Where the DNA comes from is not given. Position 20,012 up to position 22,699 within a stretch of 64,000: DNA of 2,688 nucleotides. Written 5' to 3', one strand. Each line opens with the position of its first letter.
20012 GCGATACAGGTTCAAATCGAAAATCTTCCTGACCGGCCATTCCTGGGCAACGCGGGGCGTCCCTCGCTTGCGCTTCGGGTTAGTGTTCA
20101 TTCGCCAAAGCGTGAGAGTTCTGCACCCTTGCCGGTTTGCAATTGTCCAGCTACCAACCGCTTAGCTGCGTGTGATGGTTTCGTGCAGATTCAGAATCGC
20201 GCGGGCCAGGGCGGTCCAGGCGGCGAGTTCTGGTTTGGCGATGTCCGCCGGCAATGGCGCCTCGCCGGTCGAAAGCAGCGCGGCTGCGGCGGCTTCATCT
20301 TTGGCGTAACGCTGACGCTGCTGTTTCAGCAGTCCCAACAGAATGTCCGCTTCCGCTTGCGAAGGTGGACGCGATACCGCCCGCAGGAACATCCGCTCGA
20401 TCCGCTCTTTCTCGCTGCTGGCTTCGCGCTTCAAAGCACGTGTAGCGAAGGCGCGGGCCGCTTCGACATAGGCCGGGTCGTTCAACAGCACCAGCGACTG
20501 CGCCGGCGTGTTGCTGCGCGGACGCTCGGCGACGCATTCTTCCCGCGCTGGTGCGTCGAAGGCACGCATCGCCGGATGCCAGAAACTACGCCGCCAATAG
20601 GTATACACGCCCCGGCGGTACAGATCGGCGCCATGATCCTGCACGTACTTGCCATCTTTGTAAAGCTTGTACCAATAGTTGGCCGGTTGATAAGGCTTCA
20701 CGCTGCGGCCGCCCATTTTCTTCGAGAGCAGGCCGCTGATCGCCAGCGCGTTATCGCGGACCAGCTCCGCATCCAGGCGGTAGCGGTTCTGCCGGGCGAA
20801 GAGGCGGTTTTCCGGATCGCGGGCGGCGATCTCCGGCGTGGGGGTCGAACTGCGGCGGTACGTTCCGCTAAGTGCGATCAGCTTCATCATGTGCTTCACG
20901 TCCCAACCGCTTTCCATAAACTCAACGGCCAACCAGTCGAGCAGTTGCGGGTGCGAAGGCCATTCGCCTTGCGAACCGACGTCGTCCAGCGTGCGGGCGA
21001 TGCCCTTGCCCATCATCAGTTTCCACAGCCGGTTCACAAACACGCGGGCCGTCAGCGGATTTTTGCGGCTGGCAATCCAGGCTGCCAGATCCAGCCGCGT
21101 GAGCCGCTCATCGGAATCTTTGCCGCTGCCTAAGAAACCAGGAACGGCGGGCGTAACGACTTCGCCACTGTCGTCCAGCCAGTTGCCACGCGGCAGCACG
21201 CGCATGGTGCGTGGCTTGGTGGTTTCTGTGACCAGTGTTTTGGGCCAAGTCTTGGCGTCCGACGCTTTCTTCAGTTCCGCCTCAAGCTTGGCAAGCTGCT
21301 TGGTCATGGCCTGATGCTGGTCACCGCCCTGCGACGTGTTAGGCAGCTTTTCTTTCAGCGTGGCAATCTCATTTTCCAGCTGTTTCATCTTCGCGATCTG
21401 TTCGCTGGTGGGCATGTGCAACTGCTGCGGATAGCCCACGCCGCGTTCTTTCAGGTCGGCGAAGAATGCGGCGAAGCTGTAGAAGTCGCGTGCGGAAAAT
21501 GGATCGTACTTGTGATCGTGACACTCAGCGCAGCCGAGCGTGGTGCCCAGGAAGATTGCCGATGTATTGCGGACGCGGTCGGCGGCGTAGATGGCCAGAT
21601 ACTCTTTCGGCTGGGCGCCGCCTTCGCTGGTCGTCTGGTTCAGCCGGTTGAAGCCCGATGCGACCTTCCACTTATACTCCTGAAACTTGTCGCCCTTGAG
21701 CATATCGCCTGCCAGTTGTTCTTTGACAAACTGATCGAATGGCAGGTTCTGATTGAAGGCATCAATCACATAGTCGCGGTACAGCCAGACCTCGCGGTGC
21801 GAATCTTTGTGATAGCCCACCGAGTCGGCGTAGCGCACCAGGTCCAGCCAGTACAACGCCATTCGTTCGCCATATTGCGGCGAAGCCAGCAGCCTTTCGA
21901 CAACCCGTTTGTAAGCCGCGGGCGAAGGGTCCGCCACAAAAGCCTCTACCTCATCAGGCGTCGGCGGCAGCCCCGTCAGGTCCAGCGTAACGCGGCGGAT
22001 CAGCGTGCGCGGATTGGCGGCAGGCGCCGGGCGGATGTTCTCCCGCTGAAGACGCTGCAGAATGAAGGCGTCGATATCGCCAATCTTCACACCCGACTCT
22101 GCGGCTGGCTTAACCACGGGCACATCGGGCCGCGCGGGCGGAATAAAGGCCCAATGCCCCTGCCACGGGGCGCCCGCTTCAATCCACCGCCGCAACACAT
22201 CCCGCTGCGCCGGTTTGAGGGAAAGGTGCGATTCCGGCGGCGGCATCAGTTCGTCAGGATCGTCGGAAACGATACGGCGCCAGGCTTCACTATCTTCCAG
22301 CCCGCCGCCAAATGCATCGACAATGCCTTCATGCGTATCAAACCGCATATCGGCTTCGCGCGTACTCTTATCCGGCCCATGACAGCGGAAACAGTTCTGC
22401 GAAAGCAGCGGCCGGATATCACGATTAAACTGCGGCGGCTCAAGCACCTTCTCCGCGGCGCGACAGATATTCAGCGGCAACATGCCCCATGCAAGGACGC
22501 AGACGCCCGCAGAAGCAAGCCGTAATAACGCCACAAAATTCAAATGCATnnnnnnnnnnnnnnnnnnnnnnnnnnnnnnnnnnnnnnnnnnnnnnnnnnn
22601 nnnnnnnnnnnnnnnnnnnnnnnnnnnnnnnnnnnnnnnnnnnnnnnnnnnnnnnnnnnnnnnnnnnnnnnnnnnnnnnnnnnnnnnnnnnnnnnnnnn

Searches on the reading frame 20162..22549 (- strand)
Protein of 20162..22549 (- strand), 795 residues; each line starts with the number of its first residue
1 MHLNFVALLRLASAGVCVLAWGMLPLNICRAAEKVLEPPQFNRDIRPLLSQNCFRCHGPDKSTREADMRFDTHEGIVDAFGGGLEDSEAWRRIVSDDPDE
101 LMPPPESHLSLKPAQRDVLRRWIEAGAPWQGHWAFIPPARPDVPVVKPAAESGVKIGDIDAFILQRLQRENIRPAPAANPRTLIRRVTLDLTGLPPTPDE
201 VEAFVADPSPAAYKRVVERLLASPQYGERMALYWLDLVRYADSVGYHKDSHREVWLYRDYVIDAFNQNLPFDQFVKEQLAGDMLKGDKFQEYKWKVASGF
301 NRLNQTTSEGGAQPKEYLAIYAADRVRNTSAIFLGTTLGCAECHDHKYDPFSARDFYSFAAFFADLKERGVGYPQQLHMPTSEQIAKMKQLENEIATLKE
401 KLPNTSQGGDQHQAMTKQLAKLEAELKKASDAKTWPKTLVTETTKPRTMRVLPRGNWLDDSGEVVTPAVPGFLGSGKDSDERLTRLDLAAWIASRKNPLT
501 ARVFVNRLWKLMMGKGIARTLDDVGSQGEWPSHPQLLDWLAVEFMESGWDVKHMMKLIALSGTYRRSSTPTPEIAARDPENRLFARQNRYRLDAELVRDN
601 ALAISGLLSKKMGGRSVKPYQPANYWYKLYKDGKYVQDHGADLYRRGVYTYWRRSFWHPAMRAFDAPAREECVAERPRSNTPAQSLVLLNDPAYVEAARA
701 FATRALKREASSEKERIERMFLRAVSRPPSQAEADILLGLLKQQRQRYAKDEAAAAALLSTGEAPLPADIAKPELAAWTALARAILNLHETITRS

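Call 75: search_protein_families(library=pfam, proteins=[window:20162-22549:-], max_evalue=0.00001)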
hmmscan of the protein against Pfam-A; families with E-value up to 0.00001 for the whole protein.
window:20162-22549:- (795 aa): 3 families
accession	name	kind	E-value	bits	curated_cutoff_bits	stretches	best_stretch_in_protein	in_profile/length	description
PF07587.16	PSD1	-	5.7e-101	337.4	28.5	1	484-739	1-242/244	Protein of unknown function (DUF1553)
PF07583.16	PSCyt2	-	9.5e-85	284.2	29.8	1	159-367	2-208/209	Protein of unknown function (DUF1549)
PF07635.16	PSCyt1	-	5.2e-14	53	22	1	53-106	1-59/59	Planctomycete cytochrome C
